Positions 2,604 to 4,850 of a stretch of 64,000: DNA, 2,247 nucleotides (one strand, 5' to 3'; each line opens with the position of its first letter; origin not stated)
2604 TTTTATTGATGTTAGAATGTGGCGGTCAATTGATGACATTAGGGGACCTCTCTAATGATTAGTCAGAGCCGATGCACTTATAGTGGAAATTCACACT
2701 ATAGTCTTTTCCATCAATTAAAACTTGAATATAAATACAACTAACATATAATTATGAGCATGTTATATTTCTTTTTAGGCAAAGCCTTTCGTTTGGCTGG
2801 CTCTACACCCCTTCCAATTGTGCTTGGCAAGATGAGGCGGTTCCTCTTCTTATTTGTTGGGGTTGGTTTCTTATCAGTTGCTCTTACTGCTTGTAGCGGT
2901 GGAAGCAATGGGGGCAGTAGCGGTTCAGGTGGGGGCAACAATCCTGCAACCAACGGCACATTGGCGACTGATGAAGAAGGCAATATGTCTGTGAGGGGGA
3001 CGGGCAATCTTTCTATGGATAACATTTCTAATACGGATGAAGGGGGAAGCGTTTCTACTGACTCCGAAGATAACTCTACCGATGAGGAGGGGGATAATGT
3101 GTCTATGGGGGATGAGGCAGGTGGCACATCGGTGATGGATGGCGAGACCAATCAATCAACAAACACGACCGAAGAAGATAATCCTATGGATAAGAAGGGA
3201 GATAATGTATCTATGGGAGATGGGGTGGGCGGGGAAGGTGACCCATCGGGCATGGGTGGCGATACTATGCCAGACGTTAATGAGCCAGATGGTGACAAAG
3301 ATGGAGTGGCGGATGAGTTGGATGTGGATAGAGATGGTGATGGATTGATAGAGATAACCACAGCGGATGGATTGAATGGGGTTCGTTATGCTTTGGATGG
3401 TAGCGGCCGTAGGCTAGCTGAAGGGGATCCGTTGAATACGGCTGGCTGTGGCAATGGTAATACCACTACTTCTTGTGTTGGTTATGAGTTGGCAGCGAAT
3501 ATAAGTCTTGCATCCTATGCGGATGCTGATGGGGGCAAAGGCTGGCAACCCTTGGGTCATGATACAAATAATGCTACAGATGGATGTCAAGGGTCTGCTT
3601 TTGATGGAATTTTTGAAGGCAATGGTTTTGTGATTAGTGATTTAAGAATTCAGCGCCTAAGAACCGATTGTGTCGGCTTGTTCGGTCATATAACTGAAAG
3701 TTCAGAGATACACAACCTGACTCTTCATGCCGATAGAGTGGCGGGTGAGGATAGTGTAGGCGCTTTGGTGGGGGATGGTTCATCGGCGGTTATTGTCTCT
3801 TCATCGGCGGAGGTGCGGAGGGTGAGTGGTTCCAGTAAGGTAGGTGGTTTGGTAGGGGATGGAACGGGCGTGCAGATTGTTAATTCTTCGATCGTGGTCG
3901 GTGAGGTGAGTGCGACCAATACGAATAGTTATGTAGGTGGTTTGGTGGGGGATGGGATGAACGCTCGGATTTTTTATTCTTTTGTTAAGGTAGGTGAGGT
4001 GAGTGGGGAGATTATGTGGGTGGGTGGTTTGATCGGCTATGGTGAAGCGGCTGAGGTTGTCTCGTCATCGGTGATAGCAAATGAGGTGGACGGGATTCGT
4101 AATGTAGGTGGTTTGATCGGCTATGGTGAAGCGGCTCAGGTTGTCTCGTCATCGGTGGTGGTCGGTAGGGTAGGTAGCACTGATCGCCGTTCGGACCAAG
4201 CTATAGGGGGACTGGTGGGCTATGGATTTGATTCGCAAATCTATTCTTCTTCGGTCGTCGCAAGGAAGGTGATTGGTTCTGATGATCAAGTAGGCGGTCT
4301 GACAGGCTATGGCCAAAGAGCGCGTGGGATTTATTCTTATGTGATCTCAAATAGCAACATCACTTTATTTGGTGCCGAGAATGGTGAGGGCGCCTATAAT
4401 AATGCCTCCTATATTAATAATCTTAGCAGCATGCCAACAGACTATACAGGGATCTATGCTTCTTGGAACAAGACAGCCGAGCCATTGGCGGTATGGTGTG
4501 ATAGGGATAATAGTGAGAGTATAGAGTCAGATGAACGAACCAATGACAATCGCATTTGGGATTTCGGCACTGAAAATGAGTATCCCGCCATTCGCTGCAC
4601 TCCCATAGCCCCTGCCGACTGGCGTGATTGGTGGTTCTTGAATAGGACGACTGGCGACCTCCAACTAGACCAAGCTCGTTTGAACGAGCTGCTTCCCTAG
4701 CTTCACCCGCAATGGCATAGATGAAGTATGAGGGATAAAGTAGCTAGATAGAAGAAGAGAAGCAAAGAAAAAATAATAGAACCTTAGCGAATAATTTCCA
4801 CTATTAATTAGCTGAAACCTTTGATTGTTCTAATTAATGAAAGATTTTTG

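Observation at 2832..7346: Tandem pair of paralogous GLUG-motif / thrombospondin-type-3-repeat lipoproteins with a conserved novel C-terminal domain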

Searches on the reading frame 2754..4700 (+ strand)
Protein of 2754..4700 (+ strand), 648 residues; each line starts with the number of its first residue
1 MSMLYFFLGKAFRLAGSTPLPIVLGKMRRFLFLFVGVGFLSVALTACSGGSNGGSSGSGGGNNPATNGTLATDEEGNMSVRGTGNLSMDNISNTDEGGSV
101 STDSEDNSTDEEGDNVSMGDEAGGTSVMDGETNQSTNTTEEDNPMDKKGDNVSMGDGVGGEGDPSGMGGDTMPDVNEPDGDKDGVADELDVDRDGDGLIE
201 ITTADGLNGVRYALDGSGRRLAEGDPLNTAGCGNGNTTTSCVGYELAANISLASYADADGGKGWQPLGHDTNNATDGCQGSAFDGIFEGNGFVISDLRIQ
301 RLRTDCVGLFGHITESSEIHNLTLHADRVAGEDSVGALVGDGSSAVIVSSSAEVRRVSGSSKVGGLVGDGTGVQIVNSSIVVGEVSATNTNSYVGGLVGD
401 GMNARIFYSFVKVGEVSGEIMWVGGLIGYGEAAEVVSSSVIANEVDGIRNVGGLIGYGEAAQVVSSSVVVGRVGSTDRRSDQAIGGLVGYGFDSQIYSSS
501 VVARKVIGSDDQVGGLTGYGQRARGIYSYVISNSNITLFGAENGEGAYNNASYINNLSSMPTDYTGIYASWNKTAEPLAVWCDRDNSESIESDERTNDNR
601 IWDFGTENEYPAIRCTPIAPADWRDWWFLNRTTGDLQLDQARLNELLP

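Call 3: search_protein_families(library=pfam, proteins=[window:2832-4700:+], max_evalue=1)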
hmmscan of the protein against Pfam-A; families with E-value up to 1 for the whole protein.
window:2832-4700:+ (622 aa): 2 families
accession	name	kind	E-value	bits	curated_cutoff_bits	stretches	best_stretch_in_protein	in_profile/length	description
PF07581.17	Glug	-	0.0029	18.4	20.5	1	456-480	3-27/28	The GLUG motif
PF05593.20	RHS_repeat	-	0.0083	17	22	1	168-202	2-36/38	RHS Repeat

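Call 4: search_protein_families(library=ncbifam, proteins=[window:2832-4700:+], max_evalue=1)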
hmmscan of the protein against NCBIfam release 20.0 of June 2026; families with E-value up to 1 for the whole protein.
window:2832-4700:+ (622 aa): 2 families
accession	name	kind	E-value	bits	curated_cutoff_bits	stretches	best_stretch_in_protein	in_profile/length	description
NF053691.1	BamM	equivalog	0.083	11.9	315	1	145-179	258-295/376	BamM family beta-barrel-assembly machinery protein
NF003117.0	PRK04036.1-2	equivalog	0.43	8.9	993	1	64-159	79-156/650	DNA-directed DNA polymerase II small subunit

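Call 13: find_encoding_contigs(protein=window:2754-4700:+, flank=10000)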
Protein window:2754-4700:+ (648 aa): no gene with exactly this product is on record in the collection.
